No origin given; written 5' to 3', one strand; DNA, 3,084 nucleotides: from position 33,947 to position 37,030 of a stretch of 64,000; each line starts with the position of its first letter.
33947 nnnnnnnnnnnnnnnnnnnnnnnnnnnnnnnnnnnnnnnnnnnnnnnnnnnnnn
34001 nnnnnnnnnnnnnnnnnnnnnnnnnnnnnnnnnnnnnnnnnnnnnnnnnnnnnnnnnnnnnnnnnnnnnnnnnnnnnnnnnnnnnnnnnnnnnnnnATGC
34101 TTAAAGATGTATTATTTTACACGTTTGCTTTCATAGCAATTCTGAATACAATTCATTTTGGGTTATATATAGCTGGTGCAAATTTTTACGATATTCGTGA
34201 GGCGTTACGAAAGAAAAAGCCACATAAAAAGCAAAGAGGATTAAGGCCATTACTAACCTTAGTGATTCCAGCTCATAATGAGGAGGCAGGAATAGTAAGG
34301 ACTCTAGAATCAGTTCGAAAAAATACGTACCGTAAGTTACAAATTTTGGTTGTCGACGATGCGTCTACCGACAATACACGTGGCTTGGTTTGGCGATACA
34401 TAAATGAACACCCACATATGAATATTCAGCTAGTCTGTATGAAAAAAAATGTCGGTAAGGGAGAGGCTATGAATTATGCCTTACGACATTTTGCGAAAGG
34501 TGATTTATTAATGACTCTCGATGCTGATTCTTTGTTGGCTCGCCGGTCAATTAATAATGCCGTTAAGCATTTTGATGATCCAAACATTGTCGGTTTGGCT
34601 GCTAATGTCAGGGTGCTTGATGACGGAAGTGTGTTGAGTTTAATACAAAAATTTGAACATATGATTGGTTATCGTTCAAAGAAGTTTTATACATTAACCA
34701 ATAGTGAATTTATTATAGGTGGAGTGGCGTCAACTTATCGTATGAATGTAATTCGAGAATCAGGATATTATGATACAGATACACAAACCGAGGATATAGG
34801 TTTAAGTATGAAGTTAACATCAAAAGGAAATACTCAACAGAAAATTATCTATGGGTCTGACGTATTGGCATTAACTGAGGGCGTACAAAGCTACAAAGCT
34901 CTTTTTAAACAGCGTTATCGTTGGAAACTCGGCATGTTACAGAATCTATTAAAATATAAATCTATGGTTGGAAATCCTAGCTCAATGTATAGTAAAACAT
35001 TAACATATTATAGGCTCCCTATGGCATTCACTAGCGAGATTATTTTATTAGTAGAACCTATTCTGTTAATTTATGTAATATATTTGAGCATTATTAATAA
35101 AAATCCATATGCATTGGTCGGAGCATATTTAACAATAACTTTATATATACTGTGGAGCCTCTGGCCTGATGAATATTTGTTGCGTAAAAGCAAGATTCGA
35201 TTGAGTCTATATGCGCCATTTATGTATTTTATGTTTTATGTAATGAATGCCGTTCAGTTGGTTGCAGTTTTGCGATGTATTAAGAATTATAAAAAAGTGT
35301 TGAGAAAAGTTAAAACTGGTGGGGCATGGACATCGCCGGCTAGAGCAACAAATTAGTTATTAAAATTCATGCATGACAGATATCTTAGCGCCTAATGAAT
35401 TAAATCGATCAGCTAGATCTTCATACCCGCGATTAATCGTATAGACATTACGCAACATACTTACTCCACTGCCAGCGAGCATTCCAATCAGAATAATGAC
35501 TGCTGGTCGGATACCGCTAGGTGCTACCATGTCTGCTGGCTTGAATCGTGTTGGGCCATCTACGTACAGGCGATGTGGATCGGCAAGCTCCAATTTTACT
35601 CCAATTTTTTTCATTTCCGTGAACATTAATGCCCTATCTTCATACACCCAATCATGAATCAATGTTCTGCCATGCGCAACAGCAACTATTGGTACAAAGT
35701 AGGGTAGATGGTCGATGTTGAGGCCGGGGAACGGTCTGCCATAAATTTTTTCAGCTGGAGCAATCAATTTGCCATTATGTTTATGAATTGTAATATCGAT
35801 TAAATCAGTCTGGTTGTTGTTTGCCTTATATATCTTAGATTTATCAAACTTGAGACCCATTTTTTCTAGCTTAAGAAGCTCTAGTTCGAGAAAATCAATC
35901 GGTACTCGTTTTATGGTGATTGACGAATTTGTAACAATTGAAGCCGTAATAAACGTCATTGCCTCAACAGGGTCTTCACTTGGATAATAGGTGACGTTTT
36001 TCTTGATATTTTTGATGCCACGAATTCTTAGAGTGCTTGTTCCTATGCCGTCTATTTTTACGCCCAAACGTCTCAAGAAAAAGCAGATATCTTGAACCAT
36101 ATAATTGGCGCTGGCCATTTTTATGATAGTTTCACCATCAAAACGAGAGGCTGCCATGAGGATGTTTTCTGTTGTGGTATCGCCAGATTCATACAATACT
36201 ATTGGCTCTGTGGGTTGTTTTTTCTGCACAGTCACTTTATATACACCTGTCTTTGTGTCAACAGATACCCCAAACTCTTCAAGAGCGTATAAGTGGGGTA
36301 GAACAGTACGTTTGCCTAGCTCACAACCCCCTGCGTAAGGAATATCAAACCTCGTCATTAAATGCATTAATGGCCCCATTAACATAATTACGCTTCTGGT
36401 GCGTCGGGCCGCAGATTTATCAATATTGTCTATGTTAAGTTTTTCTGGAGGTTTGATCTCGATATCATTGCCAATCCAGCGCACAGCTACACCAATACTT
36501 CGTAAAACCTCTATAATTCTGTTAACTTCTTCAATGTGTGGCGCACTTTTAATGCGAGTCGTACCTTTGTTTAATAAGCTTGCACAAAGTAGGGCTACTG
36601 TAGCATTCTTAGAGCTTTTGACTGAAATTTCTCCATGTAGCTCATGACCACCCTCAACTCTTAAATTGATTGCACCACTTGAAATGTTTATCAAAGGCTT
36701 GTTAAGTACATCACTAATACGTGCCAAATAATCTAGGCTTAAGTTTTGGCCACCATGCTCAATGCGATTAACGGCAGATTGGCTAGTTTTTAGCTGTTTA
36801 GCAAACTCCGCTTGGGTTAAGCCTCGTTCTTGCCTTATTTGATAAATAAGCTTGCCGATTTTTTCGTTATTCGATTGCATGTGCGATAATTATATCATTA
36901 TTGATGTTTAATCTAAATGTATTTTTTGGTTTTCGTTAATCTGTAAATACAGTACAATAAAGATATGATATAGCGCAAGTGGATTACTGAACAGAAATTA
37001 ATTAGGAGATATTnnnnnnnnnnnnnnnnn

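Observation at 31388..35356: Deacetylase / micro-LPNTG / sortase / processive GT2 cluster: an ica/pga-like exopolysaccharide module with a sortase embedded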

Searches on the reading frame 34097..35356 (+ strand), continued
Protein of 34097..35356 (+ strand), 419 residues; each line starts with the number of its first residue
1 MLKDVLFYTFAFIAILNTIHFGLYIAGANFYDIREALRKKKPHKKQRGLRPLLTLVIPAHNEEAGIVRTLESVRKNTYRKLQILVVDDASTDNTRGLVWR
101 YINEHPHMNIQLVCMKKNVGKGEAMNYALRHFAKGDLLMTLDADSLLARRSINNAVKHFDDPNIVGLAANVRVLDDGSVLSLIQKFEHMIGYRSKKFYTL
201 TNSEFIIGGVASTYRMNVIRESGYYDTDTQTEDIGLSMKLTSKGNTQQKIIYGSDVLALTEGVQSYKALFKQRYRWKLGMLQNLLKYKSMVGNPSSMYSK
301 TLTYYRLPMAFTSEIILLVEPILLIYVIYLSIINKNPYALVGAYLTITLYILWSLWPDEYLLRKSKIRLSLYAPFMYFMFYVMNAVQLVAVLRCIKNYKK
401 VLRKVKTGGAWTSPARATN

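Call 51: predict_structure(alignment_id=A1)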
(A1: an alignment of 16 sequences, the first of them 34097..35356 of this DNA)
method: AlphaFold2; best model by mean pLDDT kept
length: 419 residues; sequences in the alignment: 16
mean_pLDDT: 69.2   pTM: 0.72
mean pLDDT of the five models: 69.2, 67.2, 64.6, 62.6, 51.2
residues with pLDDT >= 90: 78; 70-90: 113; 50-70: 155; < 50: 73
segments of 3 or more residues with pLDDT < 50: 20-36, 38-47, 192-207, 291-310, 415-419
pLDDT, mean of each block of 10 residues (from residue 1): 63 54 43 45 50 92 88 91 92 92 94 89 91 93 89 90 81 71 61 41 50 89 84 77 63 77 65 70 68 45 47 51 62 72 60 56 68 60 59 67 56 49
secondary structure, 60 per line:
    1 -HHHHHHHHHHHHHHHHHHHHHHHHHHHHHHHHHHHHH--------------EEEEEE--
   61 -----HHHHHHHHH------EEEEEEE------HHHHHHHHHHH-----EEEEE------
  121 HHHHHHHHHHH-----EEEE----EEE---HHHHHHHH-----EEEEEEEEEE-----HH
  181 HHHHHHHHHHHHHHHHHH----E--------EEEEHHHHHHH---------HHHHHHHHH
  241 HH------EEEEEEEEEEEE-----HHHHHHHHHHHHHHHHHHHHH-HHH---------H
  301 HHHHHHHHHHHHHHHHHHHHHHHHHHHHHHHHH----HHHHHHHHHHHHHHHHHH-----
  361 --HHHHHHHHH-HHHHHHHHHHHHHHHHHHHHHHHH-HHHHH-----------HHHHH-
elements in order: H2-38 E53-58 H66-74 E81-87 H94-104 E110-114 H121-131 E137-140 E145-147 H151-158 E164-173 H179-198 E212-215 H216-222 H232-242 E249-260 H266-286 H300-333 H338-355 H363-371 H373-396 H398-402 H414-418

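Call 54: fold_search(model_id=the predicted structure, library=pdb)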
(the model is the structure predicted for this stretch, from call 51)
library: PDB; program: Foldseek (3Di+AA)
matches with E <= 10: 1262; with E <= 0.001: 384
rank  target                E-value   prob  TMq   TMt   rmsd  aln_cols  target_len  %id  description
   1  6yv7_B                3.4e-19  1.00  0.59  0.70   7.6       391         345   23  Mannosyltransferase PcManGT from Pyrobaculum calidifontis (released 2020-07-22)
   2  6yv7_A                1.0e-18  1.00  0.59  0.70   6.3       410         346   22  Mannosyltransferase PcManGT from Pyrobaculum calidifontis (released 2020-07-22)
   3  4p00_A                7.7e-14  1.00  0.50  0.31  10.2       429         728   18  Bacterial Cellulose Synthase in complex with cyclic-di-GMP and UDP (released 2014-04-09)
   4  8smm_A                1.6e-13  1.00  0.70  0.59   5.7       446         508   17  Xenopus laevis hyaluronan synthase 1 (released 2024-05-01)
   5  7sp8_A                1.6e-13  1.00  0.64  0.55   7.2       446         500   14  Chlorella virus Hyaluronan Synthase bound to UDP-GlcNAc (released 2022-04-06)
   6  8smn_A                2.2e-13  1.00  0.67  0.55   5.9       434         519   18  Xenopus laevis hyaluronan synthase 1, nascent HA polymer bound state (released 2024-05-01)
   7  7sp7_A                2.5e-13  1.00  0.64  0.56   6.5       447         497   15  Chlorella virus hyaluronan synthase inhibited by UDP (released 2022-04-06)
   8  5ej1_A                2.6e-13  1.00  0.51  0.32   6.4       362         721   19  Pre-translocation state of bacterial cellulose synthase (released 2016-03-30)
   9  8smp_A                3.8e-13  1.00  0.51  0.41  17.2       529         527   14  Xenopus laevis hyaluronan synthase 1, UDP-bound, gating loop inserted state (released 2024-05-01)
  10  4hg6_A                5.0e-13  1.00  0.50  0.30   9.6       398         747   18  Structure of a cellulose synthase - cellulose translocation intermediate (released 2012-12-19)
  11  9yq5_A                5.3e-13  1.00  0.66  0.56   6.9       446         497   15  Chlorella virus hyaluronan synthase bound to an inserted UDP-GlcA (released 2025-12-10)
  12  9b8v_E                6.3e-13  1.00  0.53  0.28   8.0       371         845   17  AlphaFold2 informed cryo-EM model of the E. coli cellulose synthase BcsAG3B6 complex (released 2025-02-19)
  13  8sne_A                7.8e-13  1.00  0.66  0.58   6.7       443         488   15  Chlorella virus Hyaluronan Synthase bound to GlcA extended GlcNAc primer and UDP (released 2024-05-01)
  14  9yq4_A                9.3e-13  1.00  0.68  0.58   6.4       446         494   16  Chlorella virus hyaluronan synthase bound to a proofreading UDP-GlcA (released 2025-12-10)
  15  9kqc_A                1.2e-12  1.00  0.55  0.47  13.6       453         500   15  Chlorella virus Hyaluronan Synthase bound to VNAR (released 2025-05-14)
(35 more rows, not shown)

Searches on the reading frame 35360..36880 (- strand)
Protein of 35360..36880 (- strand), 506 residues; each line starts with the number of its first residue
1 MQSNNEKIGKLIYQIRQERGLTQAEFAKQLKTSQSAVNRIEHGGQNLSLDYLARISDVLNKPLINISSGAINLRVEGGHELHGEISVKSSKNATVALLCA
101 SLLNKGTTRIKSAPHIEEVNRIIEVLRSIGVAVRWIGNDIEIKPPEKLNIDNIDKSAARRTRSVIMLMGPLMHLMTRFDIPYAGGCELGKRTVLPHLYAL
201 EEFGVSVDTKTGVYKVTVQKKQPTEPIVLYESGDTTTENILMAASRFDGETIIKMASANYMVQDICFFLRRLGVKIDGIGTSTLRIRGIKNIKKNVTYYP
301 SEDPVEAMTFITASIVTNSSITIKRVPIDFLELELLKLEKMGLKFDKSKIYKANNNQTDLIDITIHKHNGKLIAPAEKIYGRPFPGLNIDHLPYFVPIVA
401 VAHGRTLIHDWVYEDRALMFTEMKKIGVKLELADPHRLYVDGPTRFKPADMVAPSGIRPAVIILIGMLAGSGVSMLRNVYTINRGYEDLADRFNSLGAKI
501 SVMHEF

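Call 3: search_protein_families(library=pfam, proteins=[window:35360-36880:-], max_evalue=0.01)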
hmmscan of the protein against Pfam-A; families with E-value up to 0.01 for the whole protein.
window:35360-36880:- (506 aa): 8 families
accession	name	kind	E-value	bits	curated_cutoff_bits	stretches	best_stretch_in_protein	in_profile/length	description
PF00275.25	EPSP_synthase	-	1.3e-43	149.8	22.8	1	75-491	1-415/417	EPSP synthase (3-phosphoshikimate 1-carboxyvinyltransferase)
PF01381.28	HTH_3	-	7.4e-14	52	23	1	12-63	1-52/55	Helix-turn-helix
PF13560.12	HTH_31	-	8.4e-08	32.9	27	1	14-59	8-54/64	Helix-turn-helix domain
PF12844.13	HTH_19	-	1.1e-06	28.9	30.2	1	9-44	1-36/64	Helix-turn-helix domain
PF13443.12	HTH_26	-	0.00031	21.4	22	1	14-60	4-51/63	Cro/C1-type HTH DNA-binding domain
PF13744.12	HTH_37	-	0.00031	20.9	27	1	8-49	19-61/80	Helix-turn-helix domain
PF04545.22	Sigma70_r4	-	0.0022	17.9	24.1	1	15-42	15-42/50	Sigma-70, region 4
PF22495.2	HTH_92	-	0.0055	16.4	27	0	14-46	2-33/45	RsaL-like HTH domain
